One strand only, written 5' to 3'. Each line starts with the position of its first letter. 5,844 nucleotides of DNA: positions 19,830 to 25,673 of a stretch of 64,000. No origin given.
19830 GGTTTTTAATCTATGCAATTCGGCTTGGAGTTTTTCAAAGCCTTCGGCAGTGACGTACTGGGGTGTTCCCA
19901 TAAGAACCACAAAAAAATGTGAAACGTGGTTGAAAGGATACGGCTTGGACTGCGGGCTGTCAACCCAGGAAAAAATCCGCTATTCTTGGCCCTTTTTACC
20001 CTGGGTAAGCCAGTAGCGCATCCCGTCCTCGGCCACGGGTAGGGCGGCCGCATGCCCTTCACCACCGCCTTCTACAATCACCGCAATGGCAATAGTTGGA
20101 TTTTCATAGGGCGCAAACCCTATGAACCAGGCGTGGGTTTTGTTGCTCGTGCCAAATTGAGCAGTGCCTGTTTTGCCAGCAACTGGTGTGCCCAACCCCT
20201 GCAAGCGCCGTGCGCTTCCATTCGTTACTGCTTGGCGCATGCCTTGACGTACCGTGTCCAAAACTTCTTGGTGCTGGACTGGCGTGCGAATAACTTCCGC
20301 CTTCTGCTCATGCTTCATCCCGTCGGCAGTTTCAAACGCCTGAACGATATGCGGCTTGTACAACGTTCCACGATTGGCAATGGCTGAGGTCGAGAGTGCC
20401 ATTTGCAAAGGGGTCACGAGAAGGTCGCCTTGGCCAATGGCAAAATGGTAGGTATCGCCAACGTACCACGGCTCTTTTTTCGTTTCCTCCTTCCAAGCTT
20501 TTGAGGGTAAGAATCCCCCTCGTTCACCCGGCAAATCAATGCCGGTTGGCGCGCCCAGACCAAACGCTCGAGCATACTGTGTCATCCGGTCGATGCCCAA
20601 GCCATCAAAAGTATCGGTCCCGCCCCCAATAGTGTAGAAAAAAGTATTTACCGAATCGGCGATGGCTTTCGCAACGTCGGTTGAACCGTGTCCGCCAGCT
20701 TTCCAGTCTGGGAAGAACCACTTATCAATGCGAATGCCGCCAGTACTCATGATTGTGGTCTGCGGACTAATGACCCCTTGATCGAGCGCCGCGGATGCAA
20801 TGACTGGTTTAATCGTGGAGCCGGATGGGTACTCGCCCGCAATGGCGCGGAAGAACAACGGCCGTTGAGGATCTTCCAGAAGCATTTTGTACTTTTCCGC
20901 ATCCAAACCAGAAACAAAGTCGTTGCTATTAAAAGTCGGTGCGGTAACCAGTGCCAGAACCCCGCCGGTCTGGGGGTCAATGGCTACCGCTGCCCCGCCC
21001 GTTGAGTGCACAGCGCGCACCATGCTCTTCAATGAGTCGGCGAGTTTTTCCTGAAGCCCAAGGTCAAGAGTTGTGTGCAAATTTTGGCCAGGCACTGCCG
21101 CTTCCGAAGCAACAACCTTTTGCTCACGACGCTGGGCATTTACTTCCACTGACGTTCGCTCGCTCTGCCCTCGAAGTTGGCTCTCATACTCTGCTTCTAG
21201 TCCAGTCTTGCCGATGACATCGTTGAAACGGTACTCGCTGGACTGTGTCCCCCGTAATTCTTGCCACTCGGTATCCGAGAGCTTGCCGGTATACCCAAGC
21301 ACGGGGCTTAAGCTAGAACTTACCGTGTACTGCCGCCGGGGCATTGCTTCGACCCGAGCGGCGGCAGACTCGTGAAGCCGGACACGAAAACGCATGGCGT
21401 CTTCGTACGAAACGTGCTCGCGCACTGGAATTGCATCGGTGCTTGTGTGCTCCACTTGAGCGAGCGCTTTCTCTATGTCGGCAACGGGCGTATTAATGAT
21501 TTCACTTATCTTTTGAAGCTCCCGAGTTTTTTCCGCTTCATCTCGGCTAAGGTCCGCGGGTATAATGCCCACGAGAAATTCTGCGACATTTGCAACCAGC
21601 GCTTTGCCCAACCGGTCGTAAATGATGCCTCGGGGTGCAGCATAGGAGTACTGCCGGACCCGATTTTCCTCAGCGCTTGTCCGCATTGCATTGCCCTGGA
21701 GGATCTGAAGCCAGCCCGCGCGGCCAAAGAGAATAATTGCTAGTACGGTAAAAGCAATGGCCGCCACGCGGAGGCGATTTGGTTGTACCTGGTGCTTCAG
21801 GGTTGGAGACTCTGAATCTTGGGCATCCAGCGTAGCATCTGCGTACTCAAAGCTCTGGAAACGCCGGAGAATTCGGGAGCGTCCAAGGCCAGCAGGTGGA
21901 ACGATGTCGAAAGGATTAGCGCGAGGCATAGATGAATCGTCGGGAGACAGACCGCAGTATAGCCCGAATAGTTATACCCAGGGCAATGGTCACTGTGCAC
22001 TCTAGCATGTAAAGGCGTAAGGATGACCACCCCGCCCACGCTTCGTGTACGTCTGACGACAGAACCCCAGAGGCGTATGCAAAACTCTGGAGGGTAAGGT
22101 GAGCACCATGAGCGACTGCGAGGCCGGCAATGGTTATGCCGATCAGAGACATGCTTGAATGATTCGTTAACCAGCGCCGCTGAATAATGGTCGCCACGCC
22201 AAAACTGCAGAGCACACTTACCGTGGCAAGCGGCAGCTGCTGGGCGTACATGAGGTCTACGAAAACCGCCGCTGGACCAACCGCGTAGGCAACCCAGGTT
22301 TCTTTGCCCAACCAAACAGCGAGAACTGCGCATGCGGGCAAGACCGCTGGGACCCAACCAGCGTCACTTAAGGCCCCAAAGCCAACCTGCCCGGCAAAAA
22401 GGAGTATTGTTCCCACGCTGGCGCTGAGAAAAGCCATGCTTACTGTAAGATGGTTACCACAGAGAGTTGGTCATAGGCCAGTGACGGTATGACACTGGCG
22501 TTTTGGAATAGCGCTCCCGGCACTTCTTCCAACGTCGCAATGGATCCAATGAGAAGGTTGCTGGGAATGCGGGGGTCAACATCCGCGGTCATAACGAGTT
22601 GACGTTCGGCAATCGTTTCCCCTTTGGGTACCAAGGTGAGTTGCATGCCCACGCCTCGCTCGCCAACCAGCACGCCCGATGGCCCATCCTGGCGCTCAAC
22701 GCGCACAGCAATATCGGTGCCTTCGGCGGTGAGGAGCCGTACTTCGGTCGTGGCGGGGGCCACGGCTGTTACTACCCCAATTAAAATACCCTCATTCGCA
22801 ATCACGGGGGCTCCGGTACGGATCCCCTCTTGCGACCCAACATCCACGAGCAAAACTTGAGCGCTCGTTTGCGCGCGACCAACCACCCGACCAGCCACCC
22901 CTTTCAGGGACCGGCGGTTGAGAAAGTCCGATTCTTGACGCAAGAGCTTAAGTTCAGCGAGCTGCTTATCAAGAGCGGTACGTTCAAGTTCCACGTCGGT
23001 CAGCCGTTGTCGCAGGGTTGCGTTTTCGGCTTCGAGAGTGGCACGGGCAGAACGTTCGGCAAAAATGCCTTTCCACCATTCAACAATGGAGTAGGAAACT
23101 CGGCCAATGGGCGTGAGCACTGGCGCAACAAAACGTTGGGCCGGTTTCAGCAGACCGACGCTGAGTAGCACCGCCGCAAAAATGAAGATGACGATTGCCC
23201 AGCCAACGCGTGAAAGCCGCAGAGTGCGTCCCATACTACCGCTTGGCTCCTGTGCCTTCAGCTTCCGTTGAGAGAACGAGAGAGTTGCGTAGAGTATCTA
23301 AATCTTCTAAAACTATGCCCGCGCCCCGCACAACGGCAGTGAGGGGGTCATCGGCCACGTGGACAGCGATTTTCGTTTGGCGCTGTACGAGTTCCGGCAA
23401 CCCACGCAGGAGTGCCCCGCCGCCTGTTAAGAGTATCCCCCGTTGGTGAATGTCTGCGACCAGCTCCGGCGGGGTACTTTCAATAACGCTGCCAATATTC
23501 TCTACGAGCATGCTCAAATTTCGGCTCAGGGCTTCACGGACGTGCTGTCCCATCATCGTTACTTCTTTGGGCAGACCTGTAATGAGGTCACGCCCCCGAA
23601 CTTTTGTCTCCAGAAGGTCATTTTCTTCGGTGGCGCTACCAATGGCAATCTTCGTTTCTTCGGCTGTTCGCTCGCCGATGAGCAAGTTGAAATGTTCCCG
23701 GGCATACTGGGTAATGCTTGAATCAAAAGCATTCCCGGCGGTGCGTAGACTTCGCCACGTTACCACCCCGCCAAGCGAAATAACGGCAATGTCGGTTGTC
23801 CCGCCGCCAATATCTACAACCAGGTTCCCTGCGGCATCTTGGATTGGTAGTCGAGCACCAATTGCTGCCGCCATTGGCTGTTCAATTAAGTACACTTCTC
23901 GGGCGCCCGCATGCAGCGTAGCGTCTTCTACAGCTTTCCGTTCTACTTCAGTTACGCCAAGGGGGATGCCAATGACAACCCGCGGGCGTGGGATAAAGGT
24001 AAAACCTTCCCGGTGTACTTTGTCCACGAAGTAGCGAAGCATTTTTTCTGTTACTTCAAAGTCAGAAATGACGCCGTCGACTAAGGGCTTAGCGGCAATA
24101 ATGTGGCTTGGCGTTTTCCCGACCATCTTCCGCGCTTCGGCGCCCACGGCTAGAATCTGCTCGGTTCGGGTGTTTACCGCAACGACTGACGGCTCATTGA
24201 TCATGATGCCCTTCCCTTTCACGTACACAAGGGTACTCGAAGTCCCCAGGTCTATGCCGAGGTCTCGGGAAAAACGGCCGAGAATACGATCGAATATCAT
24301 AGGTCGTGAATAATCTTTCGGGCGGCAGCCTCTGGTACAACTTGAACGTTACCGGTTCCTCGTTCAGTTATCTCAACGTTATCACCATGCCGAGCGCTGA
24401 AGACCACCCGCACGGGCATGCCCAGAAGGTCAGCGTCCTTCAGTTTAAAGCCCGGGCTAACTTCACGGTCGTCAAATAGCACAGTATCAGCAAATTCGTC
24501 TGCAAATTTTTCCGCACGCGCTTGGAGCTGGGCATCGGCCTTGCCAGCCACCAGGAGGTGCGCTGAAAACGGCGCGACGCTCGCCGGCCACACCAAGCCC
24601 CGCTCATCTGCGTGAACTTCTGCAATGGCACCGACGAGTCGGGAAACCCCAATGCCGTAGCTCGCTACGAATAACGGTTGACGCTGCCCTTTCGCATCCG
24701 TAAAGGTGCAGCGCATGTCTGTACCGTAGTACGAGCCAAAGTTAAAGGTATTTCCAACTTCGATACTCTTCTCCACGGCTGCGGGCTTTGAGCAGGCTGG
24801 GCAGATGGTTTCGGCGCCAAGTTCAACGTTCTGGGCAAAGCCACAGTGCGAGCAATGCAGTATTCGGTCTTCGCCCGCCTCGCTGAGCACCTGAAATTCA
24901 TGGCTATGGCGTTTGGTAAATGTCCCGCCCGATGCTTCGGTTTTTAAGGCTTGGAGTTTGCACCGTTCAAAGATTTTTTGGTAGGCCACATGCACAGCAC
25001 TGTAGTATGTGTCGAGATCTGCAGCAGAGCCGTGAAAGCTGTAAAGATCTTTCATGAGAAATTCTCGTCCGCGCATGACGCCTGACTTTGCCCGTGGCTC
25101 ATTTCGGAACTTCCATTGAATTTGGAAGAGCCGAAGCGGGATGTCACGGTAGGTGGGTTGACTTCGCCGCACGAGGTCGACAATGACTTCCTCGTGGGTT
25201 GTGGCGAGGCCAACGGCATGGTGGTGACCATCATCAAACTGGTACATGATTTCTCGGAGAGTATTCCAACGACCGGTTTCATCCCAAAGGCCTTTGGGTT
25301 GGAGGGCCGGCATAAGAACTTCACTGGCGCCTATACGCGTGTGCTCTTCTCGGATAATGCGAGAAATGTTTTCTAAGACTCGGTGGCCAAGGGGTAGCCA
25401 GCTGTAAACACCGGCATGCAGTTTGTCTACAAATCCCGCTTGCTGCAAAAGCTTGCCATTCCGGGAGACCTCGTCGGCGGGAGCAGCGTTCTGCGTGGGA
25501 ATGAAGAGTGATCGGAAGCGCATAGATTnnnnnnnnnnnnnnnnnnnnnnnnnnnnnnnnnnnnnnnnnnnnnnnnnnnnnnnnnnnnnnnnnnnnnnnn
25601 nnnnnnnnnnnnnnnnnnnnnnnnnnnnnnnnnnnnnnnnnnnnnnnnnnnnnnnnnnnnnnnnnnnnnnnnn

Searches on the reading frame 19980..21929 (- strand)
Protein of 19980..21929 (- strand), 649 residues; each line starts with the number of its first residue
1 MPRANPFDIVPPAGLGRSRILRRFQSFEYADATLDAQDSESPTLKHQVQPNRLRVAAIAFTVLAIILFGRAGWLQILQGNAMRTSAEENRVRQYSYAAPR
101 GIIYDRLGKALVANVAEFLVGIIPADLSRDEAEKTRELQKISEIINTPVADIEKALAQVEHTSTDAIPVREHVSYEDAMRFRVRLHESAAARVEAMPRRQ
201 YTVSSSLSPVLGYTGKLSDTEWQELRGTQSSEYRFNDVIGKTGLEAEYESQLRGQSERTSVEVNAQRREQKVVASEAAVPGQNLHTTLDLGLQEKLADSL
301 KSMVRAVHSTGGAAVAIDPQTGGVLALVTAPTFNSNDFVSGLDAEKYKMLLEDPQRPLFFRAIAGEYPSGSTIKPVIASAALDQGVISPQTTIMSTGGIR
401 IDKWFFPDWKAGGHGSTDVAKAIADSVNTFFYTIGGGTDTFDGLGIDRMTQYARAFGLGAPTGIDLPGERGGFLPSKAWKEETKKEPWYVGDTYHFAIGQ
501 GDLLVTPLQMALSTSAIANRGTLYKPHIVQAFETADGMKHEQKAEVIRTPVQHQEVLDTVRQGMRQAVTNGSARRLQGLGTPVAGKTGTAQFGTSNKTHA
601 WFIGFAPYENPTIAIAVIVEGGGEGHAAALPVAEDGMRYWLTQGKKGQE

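Call 4: search_protein_families(library=pfam, proteins=[window:19980-21929:-], max_evalue=0.01)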
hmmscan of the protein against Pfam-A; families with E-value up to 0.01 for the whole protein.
window:19980-21929:- (649 aa): 2 families
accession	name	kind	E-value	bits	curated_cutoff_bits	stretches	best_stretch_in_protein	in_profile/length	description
PF00905.27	Transpeptidase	-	9.7e-69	232.3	22.1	1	312-635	1-296/299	Penicillin binding protein transpeptidase domain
PF03717.20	PBP_dimer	-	2.1e-34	119.9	24.4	1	97-270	3-176/180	Penicillin-binding Protein dimerisation domain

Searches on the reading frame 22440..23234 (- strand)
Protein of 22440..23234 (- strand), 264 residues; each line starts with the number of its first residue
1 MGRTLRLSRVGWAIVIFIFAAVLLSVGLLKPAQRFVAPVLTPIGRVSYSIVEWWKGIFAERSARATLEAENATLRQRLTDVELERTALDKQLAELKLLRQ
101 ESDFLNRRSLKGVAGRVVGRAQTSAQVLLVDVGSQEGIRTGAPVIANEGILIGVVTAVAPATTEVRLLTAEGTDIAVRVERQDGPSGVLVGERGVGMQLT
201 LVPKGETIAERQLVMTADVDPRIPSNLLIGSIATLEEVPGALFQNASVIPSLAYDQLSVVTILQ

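Call 4: search_protein_families(library=pfam, proteins=[window:22440-23234:-], max_evalue=0.01)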
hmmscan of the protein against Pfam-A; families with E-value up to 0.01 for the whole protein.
window:22440-23234:- (264 aa): 1 family
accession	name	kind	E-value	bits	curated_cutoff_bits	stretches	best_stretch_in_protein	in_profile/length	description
PF04085.20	MreC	-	2.8e-26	92.5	28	1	122-263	7-146/147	Rod shape-determining protein MreC, barrel core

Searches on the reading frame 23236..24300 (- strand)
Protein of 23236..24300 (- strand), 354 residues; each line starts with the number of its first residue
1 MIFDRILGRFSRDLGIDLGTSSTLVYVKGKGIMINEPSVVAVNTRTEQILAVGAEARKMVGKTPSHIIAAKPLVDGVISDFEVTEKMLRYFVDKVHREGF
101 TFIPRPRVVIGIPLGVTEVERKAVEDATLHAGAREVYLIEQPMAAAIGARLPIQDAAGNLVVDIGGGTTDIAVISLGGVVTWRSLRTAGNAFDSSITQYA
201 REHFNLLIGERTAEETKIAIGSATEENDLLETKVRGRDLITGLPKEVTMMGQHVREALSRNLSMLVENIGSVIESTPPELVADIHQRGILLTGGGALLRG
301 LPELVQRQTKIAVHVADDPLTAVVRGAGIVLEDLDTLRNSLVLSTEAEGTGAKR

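Call 3: search_protein_families(library=pfam, proteins=[window:23236-24300:-], max_evalue=0.01)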
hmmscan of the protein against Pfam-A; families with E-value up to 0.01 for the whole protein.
window:23236-24300:- (354 aa): 5 families
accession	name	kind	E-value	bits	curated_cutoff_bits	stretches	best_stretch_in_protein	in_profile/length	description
PF06723.19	MreB_Mbl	-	1.1e-136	455.4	27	1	12-337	2-325/327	MreB/Mbl protein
PF14450.12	FtsA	-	1.3e-11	45.4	31.8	1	161-317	2-111/127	Cell division protein FtsA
PF00012.26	HSP70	-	1.3e-11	44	20.6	1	108-210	136-244/599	Hsp70 protein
PF00022.25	Actin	-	4.9e-06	25.8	27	1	33-203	27-190/410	Actin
PF11104.14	PilM_2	-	1.1e-05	25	27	1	288-321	277-309/340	Type IV pilus assembly protein PilM;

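Call 20: search_protein_families(library=ncbifam, proteins=[window:23236-24300:-], max_evalue=0.001)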
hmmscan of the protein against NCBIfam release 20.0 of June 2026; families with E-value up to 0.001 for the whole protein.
window:23236-24300:- (354 aa): 18 families
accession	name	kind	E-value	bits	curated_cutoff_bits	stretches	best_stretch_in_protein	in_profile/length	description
NF010539.0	PRK13927.1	subfamily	1.1e-142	475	293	1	8-341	3-336/339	rod shape-determining protein MreB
TIGR00904.1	mreB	subfamily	8.7e-134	445.8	365.75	1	10-338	1-333/334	MreB/Mrl family cell shape determining protein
NF010540.1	PRK13929.1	exception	9e-118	393.1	515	1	11-339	4-332/334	rod-share determining protein MreBH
NF040964.1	MamK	subfamily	6.3e-21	74.8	400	1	14-334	3-322/335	MamK family actin-like protein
NF053558.1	BeeR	equivalog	7.2e-20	71.3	530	1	14-308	3-307/349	BeeR family actin-like protein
NF011660.0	PRK15080.1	equivalog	1.1e-13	51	182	1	69-193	60-177/277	ethanolamine utilization protein EutJ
TIGR01174.1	ftsA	equivalog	1.9e-12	47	175.85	1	131-317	170-346/371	cell division protein FtsA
TIGR02529.1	EutJ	subfamily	1.6e-11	44.2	152.1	1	70-190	28-141/239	ethanolamine utilization protein EutJ family protein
TIGR01991.1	HscA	equivalog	1.7e-11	43.3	708.55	1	75-329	102-357/600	Fe-S protein assembly chaperone HscA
NF003520.0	PRK05183.1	subfamily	1e-10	40.7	620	1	77-232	124-281/621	Fe-S protein assembly chaperone HscA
NF002399.0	PRK01433.1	equivalog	1.3e-10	40.6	743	1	82-339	120-363/595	Fe-S protein assembly chaperone HscA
NF009947.0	PRK13411.1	equivalog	3.6e-10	38.5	1002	1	107-204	135-238/662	molecular chaperone DnaK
NF009946.0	PRK13410.1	equivalog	1.3e-09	36.8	1019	1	82-204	114-239/669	molecular chaperone DnaK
TIGR02350.1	prok_dnaK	equivalog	2.7e-09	35.9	822.55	1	108-205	133-236/596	molecular chaperone DnaK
NF001413.0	PRK00290.1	equivalog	1.6e-08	33.4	648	1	108-204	136-236/625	molecular chaperone DnaK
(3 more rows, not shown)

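Call 22: search_solved_structures(query=window:23236-24300:-, max_evalue=1e-20)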
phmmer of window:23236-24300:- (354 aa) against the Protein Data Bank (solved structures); distinct sequences matched with E-value up to 1e-20: 8.
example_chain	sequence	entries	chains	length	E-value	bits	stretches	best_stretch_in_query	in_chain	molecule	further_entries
1jce_A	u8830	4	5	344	1.4e-112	379.3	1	11-338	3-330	ROD SHAPE-DETERMINING PROTEIN MREB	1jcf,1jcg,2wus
8azg_M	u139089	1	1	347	8.8e-109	366.8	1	7-340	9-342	Cell shape-determining protein MreB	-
7zpt_M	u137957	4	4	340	1.9e-108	365.7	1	8-340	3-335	Cell shape-determining protein MreB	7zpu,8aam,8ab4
4cze_A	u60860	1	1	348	2.9e-99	335.5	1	10-338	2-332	ROD SHAPE-DETERMINING PROTEIN MREB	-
4czf_A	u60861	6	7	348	2.6e-98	332.4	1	10-338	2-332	ROD SHAPE-DETERMINING PROTEIN MREB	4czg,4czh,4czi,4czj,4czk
4czl_A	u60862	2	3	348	6.7e-98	331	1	10-338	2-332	ROD SHAPE-DETERMINING PROTEIN MREB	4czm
7bvy_A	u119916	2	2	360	7.3e-72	245.5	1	14-331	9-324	Cell shape determining protein MreB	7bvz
7e1c_A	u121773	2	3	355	1.2e-60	208.6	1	14-327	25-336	Cell shape-determining protein MreB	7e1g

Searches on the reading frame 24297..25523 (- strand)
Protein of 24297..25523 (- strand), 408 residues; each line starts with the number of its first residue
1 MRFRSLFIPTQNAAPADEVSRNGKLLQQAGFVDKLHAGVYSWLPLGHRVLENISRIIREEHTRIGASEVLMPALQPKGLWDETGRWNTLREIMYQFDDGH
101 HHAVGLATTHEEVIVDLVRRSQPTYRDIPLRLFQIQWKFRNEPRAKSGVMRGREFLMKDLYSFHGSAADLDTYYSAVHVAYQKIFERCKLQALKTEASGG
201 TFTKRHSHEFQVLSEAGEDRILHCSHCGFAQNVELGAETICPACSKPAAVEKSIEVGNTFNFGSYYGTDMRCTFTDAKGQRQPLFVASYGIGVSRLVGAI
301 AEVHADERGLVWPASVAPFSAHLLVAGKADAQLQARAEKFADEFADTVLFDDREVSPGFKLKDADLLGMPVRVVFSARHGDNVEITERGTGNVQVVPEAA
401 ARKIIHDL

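Call 4: search_protein_families(library=pfam, proteins=[window:24297-25523:-], max_evalue=0.01)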
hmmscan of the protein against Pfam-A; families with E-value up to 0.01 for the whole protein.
window:24297-25523:- (408 aa): 2 families
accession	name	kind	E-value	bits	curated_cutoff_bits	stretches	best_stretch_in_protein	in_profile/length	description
PF00587.30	tRNA-synt_2b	-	3.2e-23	83.1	29.3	1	94-304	1-179/179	tRNA synthetase class II core domain (G, H, P, S and T)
PF03129.25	HGTP_anticodon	-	6.7e-07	29.8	21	1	322-405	10-91/94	Anticodon binding domain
